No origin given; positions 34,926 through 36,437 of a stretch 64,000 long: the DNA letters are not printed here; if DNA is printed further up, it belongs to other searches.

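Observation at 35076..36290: Solitary MamD/Mms6-family (LG-repeat) magnetosome-type protein among housekeeping genes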

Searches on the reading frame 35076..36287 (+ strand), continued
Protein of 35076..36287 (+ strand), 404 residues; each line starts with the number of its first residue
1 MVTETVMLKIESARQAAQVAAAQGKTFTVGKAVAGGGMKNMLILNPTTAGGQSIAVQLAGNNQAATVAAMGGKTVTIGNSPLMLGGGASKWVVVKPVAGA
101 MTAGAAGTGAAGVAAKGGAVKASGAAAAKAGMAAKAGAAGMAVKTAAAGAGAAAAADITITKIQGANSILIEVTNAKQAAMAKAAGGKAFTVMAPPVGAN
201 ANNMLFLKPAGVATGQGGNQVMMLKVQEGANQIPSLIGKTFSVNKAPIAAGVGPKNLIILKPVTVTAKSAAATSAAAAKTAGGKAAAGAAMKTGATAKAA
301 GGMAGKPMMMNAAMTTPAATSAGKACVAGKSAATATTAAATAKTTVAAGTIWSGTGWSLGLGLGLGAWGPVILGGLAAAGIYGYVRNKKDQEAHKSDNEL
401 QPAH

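Call 28: search_protein_families(library=ncbifam, proteins=[L046:2515-3921:+, L009:6315-7115:+, L025:12426-12950:+, L027:6467-7411:+, L043:12504-14006:-, L016:8914-9681:+, L039:11794-12390:-, L029:8601-9527:+, L039:18657-20615:-, L010:8955-9737:+], max_evalue=0.00001)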
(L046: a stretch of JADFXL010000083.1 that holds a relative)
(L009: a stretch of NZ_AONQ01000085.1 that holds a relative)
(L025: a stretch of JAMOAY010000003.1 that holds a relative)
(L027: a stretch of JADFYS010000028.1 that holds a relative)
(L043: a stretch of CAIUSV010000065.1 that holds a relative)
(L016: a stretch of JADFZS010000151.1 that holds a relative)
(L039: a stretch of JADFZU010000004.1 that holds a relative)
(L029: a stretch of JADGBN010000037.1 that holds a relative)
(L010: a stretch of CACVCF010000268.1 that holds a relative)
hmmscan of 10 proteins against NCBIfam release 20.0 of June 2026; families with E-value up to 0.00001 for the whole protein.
L046:2515-3921:+ (469 aa): 0 families

L009:6315-7115:+ (267 aa): 0 families

L025:12426-12950:+ (175 aa): 2 families
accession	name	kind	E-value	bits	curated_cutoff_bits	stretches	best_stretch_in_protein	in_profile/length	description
NF040992.1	MamT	equivalog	8.2e-63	211.4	200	1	25-174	2-151/153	magnetosome protein MamT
NF040965.1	MamP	equivalog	6.9e-07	29.2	300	0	94-116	222-244/290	magnetosome magnetite formation protein MamP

L027:6467-7411:+ (315 aa): 1 family
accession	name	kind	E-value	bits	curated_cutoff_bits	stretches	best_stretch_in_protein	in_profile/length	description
NF040966.1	MamQ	equivalog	8.1e-76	254.3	250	1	47-260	1-216/221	magnetosome protein MamQ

L043:12504-14006:- (501 aa): 0 families

L016:8914-9681:+ (256 aa): 2 families
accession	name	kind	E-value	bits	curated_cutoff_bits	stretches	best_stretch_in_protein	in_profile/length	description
NF040916.1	MamD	equivalog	8e-13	48.3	100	1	134-250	176-299/318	magnetosome protein MamD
NF040917.1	Mms6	equivalog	3.4e-10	40.4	200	1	126-249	16-138/155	magnetic particle specific iron-binding protein Mms6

L039:11794-12390:- (199 aa): 2 families
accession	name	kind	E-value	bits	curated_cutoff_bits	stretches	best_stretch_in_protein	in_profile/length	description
NF040991.1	MamS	equivalog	1.2e-56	191.8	200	1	2-199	1-186/186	magnetosome protein MamS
NF040996.1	MamX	equivalog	8e-14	51.7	400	1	94-195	153-255/264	magnetosome protein MamX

L029:8601-9527:+ (309 aa): 10 families
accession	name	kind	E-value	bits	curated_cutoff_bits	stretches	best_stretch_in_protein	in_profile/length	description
NF033616.1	CDF_MamB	equivalog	6.6e-140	465.5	350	1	6-288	1-283/284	magnetosome biogenesis CDF transporter MamB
NF040994.1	MamV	equivalog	2.5e-73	247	500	1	1-294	1-288/319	CDF transporter MamV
NF033615.1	CDF_MamM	equivalog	6.4e-73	245.5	350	1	3-288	1-288/290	magnetosome biogenesis CDF transporter MamM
TIGR01297.1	CDF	superfamily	1.8e-66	224.4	82.35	1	13-289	4-283/285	cation diffusion facilitator family transporter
NF052621.1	MngEfTpMntE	equivalog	8.1e-36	123.9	500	1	13-300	5-290/293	manganese efflux transporter MntE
NF050169.1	CatEfflxFieF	equivalog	6.5e-34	117.4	420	1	31-279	25-273/282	cation efflux pump FieF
NF007064.0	PRK09509.1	equivalog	7.4e-31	107.2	447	1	34-299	33-297/300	CDF family cation-efflux transporter FieF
NF052602.1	Zn_efflux_Cdf31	equivalog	6.2e-18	65.2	460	1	11-279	7-281/299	CDF family zinc efflux transporter Cdf31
NF002923.0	PRK03557.1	equivalog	7e-17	61.6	408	1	14-270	21-274/313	CDF family zinc transporter ZitB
NF033827.1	CDF_efflux_DmeF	equivalog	5.5e-06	26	250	0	14-131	18-139/309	CDF family Co(II)/Ni(II) efflux transporter DmeF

L039:18657-20615:- (653 aa): 12 families
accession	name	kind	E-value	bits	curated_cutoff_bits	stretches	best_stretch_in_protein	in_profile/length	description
NF040961.1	MamO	equivalog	2.6e-218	726.5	800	1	10-651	15-648/648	magnetosome protein MamO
TIGR02037.1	degP_htrA_DO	subfamily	7.5e-24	84.4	416.2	1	95-271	54-226/434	Do family serine endopeptidase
NF040960.1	MamE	equivalog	2.2e-20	72.8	800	1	58-281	79-299/659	magnetosome formation protease MamE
NF041521.1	HhoA_HhoB_HtrA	equivalog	1.6e-19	70.4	450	1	101-263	57-214/335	HhoA/HhoB/HtrA family serine endopeptidase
NF047968.1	SerProtHtrA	equivalog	8e-19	68.2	470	1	100-264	86-248/357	serine protease HtrA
NF007526.1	PRK10139.1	equivalog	5.9e-17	61.5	756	1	65-275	55-262/456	serine endoprotease DegQ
NF008189.1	PRK10942.1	equivalog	2.9e-14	52.4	720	1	86-275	98-284/477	serine endoprotease DegP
NF008147.1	PRK10898.1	equivalog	4.1e-13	49.2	408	1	96-264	73-239/352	outer membrane-stress sensor serine endopeptidase DegS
TIGR02038.1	protease_degS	equivalog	4.8e-12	45.7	422.95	1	100-264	77-238/351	outer membrane-stress sensor serine endopeptidase DegS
NF050055.1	SerProtHtrAMycob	equivalog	3e-11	42.9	800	1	100-263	226-397/502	serine protease HtrA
NF053637.1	SerProtHtrAspr2045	equivalog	4.7e-08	32.4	650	1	92-263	94-273/394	serine protease HtrA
NF033740.0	MarP_fam_protase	equivalog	1.8e-06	27.3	250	1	78-264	193-369/390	MarP family serine protease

L010:8955-9737:+ (261 aa): 2 families
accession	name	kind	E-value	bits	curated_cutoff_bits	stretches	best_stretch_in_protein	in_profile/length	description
NF040916.1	MamD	equivalog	2.8e-10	39.9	100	1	28-138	199-301/318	magnetosome protein MamD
NF040917.1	Mms6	equivalog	4.6e-06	27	200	1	45-129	47-129/155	magnetic particle specific iron-binding protein Mms6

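Call 29: search_protein_families(library=ncbifam, proteins=[L039:17905-18657:-, L048:1279-1602:+, L032:3-620:-, L018:12683-13378:-, L028:9059-10246:-, L014:7382-8257:+, L044:12008-14116:-, L032:5826-6953:-, L031:8935-9816:+, L025:652-1713:+], max_evalue=0.00001)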
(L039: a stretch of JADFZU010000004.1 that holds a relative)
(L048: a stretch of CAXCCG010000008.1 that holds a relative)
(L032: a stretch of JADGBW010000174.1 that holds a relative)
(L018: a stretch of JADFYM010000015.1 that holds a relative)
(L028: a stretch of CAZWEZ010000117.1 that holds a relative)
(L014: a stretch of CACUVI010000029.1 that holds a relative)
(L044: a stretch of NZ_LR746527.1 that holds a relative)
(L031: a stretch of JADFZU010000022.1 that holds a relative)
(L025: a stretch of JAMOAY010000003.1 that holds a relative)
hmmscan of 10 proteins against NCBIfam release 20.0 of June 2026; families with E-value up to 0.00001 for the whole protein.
L039:17905-18657:- (251 aa): 4 families
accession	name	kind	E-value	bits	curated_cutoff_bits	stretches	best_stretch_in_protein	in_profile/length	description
NF040965.1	MamP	equivalog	3.5e-78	263.2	300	1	60-251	92-290/290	magnetosome magnetite formation protein MamP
NF040960.1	MamE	equivalog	7.4e-08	31.4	800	1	81-180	444-539/659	magnetosome formation protease MamE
TIGR02037.1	degP_htrA_DO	subfamily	1.2e-07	31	416.2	1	82-172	237-328/434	Do family serine endopeptidase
NF040992.1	MamT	equivalog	1.3e-06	28.9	200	0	171-250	57-146/153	magnetosome protein MamT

L048:1279-1602:+ (108 aa): 0 families

L032:3-620:- (206 aa): 0 families

L018:12683-13378:- (232 aa): 0 families

L028:9059-10246:- (396 aa): 0 families

L014:7382-8257:+ (292 aa): 0 families

L044:12008-14116:- (703 aa): 16 families
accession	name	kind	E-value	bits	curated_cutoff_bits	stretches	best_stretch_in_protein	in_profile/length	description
TIGR00437.1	feoB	equivalog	6.5e-166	553.5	315.65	1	12-670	1-594/594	ferrous iron transport protein B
NF007105.0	PRK09554.1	equivalog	3.5e-118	395.8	683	1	6-536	4-532/772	Fe(2+) transporter permease subunit FeoB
NF000908.1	PRK00089.1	equivalog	7.6e-15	54.9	237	1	7-167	5-169/291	GTPase Era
TIGR03594.1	GTPase_EngA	equivalog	1.6e-13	50.5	306.7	1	7-167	2-162/432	ribosome biogenesis GTPase Der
NF008954.1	PRK12296.1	equivalog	1e-10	40.7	377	1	2-97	156-250/470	GTPase ObgE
NF003661.0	PRK05291.1-3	equivalog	1.2e-10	41.3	380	1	2-167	213-372/448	tRNA uridine-5-carboxymethylaminomethyl(34) synthesis GTPase MnmE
TIGR02729.1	Obg_CgtA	equivalog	1.4e-10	40.7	280.25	1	7-164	159-327/329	Obg family GTPase CgtA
NF008956.1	PRK12299.1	equivalog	1.1e-09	37.8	300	1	8-165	161-325/327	GTPase ObgE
NF008955.0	PRK12297.1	equivalog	1.7e-09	37.1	406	1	7-172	161-335/429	GTPase ObgE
TIGR00450.1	mnmE_trmE_thdF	equivalog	5.4e-09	35.6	252.6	1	2-164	206-366/446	tRNA uridine-5-carboxymethylaminomethyl(34) synthesis GTPase MnmE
TIGR00231.1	small_GTP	domain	1.1e-08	35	42.5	1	6-157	4-158/164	GTP-binding protein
TIGR00436.1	era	equivalog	2.7e-08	33.5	116.25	1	7-161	2-159/270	GTPase Era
NF007171.0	PRK09602.1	subfamily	2.2e-07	30.1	387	1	6-41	3-38/397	YchF-related putative GTPase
TIGR03918.1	GTP_HydF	equivalog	6.5e-07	28.5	325.55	1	6-167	8-169/392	[FeFe] hydrogenase H-cluster maturation GTPase HydF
NF007071.0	PRK09518.1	equivalog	1.7e-06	26.9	953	1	5-168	271-434/706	bifunctional cytidylate kinase/GTPase Der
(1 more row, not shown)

L032:5826-6953:- (376 aa): 16 families
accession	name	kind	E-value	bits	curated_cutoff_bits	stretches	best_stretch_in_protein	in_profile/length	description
NF040959.1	MamA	equivalog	1.7e-43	148.4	200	1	168-370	2-204/204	magnetosome protein MamA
TIGR02521.1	type_IV_pilW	equivalog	4.5e-17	62.4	154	1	277-368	37-128/234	type IV pilus biogenesis/stability protein PilW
TIGR02917.1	PEP_TPR_lipo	equivalog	6.8e-16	57.3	312.2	1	210-366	370-526/899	XrtA/PEP-CTERM system TPR-repeat protein PrsT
TIGR00990.1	3a0801s09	subfamily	1.2e-11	44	757.25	1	205-368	401-571/615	mitochondrial import receptor subunit TOM70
NF033762.1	social_mot_Tgl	equivalog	3.7e-10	39.6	225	1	215-367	43-198/252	social motility TPR repeat lipoprotein Tgl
TIGR02552.1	LcrH_SycD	equivalog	2.4e-08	33.8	104.8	1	273-370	18-117/136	SycD/LcrH family type III secretion system chaperone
NF047507.1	TPR_BatC_Lepto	exception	6.1e-08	32.4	175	0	192-251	85-142/214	TPR repeat-containing protein BatC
NF053607.1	CHU_0125_OmpA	equivalog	2.4e-07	29.6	620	1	206-299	22-115/639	CHU_0125 family OmpA-like outer membrane integrity protein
NF008391.2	PRK11189.1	equivalog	3.5e-07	30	250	0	181-249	43-111/297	lipoprotein NlpI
NF047558.1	TPR_END_plus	domain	6.3e-07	29.2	32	0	352-372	12-32/56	TPR end-of-group domain-containing protein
NF047371.1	FlcA_CTERM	equivalog_domain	6.3e-07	28.2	300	0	280-368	448-536/646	periplasmic flagellar collar protein FlcA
TIGR02795.1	tol_pal_ybgF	equivalog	3.5e-06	27.6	90.1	0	280-364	11-101/119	tol-pal system protein YbgF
NF002725.1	PRK02603.1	equivalog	4.4e-06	26.8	143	0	309-368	39-101/173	photosystem I assembly protein Ycf3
NF033920.0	C39_PA2778_fam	equivalog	4.5e-06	26.3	150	0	280-369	165-254/255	PA2778 family cysteine peptidase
NF008757.0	PRK11788.1-5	equivalog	8e-06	25.2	363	0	321-361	51-91/388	lipopolysaccharide assembly protein LapB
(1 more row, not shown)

L031:8935-9816:+ (294 aa): 3 families
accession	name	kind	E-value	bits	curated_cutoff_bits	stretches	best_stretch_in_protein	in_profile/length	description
NF033786.1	phenyl_MerG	equivalog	1.5e-16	61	350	1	90-215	60-184/217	phenylmercury resistance protein MerG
NF038194.1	AlgK_TPR_lipo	equivalog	3.6e-08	32.5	700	0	49-123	287-361/448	alginate biosynthesis TPR repeat lipoprotein AlgK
NF047621.1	FlgprotMotXVib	equivalog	5e-06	26.1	330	0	53-133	101-182/211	flagellar protein MotX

L025:652-1713:+ (354 aa): 7 families
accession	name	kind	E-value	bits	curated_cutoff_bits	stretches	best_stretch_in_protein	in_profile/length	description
NF040964.1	MamK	subfamily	1e-152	508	400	1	19-352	1-334/335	MamK family actin-like protein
NF053558.1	BeeR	equivalog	9.1e-57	192.6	530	1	19-345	1-345/349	BeeR family actin-like protein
NF010539.0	PRK13927.1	subfamily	5.2e-15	55.2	293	1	21-334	9-323/339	rod shape-determining protein MreB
NF053533.1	salactin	equivalog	3.4e-10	39.6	400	1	165-339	153-334/335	actin-like salactin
TIGR00904.1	mreB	subfamily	1.3e-08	34.3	365.75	1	21-333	5-322/334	MreB/Mrl family cell shape determining protein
TIGR01175.1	pilM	subfamily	8e-06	25.1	133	0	263-311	258-306/348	type IV pilus assembly protein PilM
NF053560.1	crenactin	equivalog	9.8e-06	24.7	630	0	51-233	45-241/422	crenactin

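Call 33: find_homologous_proteins(query=A2, max_evalue=1e-10)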
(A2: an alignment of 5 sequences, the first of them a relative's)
Query A2 (5 sequences) (685 aa, profile of the alignment): 19 proteins with E <= 1e-10 among 8000 candidates.
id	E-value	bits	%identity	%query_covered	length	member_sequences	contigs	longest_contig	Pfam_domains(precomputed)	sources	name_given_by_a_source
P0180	0.0e+0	1013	31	98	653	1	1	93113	PF13365.13,PF01925.26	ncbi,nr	ncbi:MAG: TSUP family transporter [Magnetococcales bacterium]|nr:TSUP family transporter [Magnetococ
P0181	6.6e-279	945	100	100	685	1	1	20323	PF13365.13,PF01925.26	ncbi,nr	ncbi:MAG: TSUP family transporter [Gammaproteobacteria bacterium]|nr:TSUP family transporter [Gammap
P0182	1.5e-203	696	45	100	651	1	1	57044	PF13365.13,PF01925.26,PF00089.33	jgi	jgi:uncharacterized membrane protein YfcA/S1-C subfamily serine protease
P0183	5.0e-200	685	44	99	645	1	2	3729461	PF13365.13,PF01925.26,PF00089.33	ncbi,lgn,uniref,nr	ncbi:MAG: TSUP family transporter [Gammaproteobacteria bacterium SHHR-1]|uniref:TSUP family transpor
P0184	1.3e-193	663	45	97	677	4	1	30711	PF13365.13,PF01925.26,PF00089.33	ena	-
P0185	2.4e-192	659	45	100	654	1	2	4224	PF13365.13,PF01925.26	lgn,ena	-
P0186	6.6e-176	605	43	99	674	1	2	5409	PF13365.13,PF01925.26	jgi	-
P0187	5.1e-170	585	43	100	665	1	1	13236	PF13365.13,PF01925.26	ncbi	-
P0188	1.0e-169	584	42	98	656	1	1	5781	PF13365.13,PF01925.26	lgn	-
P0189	3.6e-165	569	43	44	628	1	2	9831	PF13365.13,PF01925.26,PF00089.33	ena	-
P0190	7.6e-165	568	61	85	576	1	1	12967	PF13365.13,PF01925.26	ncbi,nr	ncbi:MAG: TSUP family transporter, partial [Gammaproteobacteria bacterium]|nr:TSUP family transporte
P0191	8.9e-165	568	35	99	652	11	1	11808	PF13365.13,PF01925.26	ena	-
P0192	7.5e-164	565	35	95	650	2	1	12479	PF13365.13,PF01925.26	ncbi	-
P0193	1.5e-161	558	38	44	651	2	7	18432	PF13365.13,PF01925.26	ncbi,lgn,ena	-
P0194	1.2e-160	555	34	99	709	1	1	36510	PF13365.13,PF01925.26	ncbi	ncbi:MAG: TSUP family transporter [Alphaproteobacteria bacterium]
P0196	3.5e-149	517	33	97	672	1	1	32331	PF13365.13,PF01925.26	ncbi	-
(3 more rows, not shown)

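Call 34: find_encoding_contigs(protein=P0193, flank=3000, max_places=4)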
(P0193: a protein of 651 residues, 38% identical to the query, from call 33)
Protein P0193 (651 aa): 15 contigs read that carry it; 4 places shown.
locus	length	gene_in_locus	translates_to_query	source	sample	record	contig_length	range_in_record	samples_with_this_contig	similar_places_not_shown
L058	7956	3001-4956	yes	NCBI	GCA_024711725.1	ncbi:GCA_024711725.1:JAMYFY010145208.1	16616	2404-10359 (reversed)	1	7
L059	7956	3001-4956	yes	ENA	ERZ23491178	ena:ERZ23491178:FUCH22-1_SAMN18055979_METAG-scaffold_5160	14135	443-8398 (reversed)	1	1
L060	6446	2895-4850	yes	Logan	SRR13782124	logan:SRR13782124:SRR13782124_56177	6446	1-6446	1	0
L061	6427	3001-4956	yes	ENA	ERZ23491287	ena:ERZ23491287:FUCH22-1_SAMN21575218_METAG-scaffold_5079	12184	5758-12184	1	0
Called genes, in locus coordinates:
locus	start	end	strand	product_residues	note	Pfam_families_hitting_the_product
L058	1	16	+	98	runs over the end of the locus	-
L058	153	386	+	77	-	-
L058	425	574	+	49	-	-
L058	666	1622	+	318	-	PF01545:Cation_efflux, PF16916:ZT_dimer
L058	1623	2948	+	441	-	PF03600:CitMHS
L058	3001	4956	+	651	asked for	PF13365:Trypsin_2, PF01925:TauE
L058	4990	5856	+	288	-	PF13180:PDZ_2 (weak), PF18509:MCR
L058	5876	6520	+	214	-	-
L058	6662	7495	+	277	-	PF04011:LemA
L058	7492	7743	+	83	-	PF12728:HTH_17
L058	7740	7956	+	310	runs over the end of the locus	PF01545:Cation_efflux, PF16916:ZT_dimer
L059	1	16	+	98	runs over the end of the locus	-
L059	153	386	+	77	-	-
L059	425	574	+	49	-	-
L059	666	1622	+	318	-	PF01545:Cation_efflux, PF16916:ZT_dimer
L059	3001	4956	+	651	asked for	PF13365:Trypsin_2, PF01925:TauE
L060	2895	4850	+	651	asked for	PF13365:Trypsin_2, PF01925:TauE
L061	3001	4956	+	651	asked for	PF13365:Trypsin_2, PF01925:TauE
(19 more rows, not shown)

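Call 35: find_encoding_contigs(protein=P0187, flank=3000, max_places=3)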
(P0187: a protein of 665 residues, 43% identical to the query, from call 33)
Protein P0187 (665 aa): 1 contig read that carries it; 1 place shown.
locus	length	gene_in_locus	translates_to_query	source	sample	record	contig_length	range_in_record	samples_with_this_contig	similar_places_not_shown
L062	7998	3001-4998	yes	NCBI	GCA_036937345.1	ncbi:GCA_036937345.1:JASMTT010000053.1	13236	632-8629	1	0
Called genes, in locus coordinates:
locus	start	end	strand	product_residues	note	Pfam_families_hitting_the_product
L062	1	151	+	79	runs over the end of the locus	PF04023:FeoA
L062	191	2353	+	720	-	PF01926:MMR_HSR1, PF02421:FeoB_N, PF17910:FeoB_Cyto, PF07670:Gate, PF07664:FeoB_C, PF07670:Gate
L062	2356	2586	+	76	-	-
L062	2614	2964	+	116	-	PF26373:MamC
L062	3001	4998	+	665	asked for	PF13365:Trypsin_2, PF01925:TauE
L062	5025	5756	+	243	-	PF13180:PDZ_2 (weak), PF18509:MCR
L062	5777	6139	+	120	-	-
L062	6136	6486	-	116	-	PF13682:CZB (weak)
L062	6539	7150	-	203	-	PF01794:Ferric_reduct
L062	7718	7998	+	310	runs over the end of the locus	PF01545:Cation_efflux, PF16916:ZT_dimer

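Call 36: find_encoding_contigs(protein=P0196, flank=2000, max_places=2)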
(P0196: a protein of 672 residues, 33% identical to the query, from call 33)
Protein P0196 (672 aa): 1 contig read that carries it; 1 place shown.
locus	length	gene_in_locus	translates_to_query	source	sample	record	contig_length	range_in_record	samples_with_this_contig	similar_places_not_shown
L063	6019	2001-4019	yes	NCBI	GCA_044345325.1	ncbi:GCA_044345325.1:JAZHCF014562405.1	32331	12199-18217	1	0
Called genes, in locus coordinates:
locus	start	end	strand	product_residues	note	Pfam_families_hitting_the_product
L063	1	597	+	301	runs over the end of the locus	PF01545:Cation_efflux, PF16916:ZT_dimer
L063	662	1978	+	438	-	PF03600:CitMHS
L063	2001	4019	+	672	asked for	PF13365:Trypsin_2, PF01925:TauE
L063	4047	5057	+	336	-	PF13180:PDZ_2, PF17820:PDZ_6 (faint), PF18509:MCR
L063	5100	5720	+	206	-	-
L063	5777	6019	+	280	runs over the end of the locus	PF04011:LemA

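Call 37: find_encoding_contigs(protein=P0192, flank=2000, max_places=2)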
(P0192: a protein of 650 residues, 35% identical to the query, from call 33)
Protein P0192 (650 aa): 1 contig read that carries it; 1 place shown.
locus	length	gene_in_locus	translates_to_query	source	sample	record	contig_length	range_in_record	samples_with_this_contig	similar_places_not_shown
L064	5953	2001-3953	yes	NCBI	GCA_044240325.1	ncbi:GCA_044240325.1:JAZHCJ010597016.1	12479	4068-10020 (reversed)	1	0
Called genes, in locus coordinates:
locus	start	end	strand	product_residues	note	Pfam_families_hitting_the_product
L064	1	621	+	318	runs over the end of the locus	PF01545:Cation_efflux, PF16916:ZT_dimer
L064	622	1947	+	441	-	PF02040:ArsB, PF03600:CitMHS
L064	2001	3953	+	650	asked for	PF13365:Trypsin_2, PF01925:TauE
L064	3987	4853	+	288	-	PF13180:PDZ_2 (weak), PF18509:MCR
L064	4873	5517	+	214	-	-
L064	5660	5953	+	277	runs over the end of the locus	PF04011:LemA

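Call 55: predict_structure(alignment_id=A3)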
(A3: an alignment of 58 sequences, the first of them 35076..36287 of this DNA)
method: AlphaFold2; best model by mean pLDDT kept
length: 404 residues; sequences in the alignment: 58
mean_pLDDT: 57.3   pTM: 0.40
mean pLDDT of the five models: 57.3, 56.4, 52.3, 49.4, 48.4
residues with pLDDT >= 90: 12; 70-90: 140; 50-70: 72; < 50: 180
segments of 3 or more residues with pLDDT < 50: 101-166, 249-253, 266-364
pLDDT, mean of each block of 10 residues (from residue 1): 71 80 88 73 88 86 84 84 51 75 37 36 38 33 34 28 45 73 78 78 81 59 74 82 63 61 54 33 32 32 37 33 33 34 34 42 51 62 74 63 50
secondary structure, 60 per line:
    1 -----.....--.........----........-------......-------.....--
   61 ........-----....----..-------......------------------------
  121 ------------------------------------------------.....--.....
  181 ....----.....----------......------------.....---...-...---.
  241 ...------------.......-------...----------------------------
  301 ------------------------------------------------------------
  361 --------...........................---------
elements in order: E6-10 H13-21 E26-33 E41-46 E54-58 H61-68 E74-77 E91-96 E169-173 H176-184 E189-193 E204-209 E222-226 E240-243 E256-262 H369-395
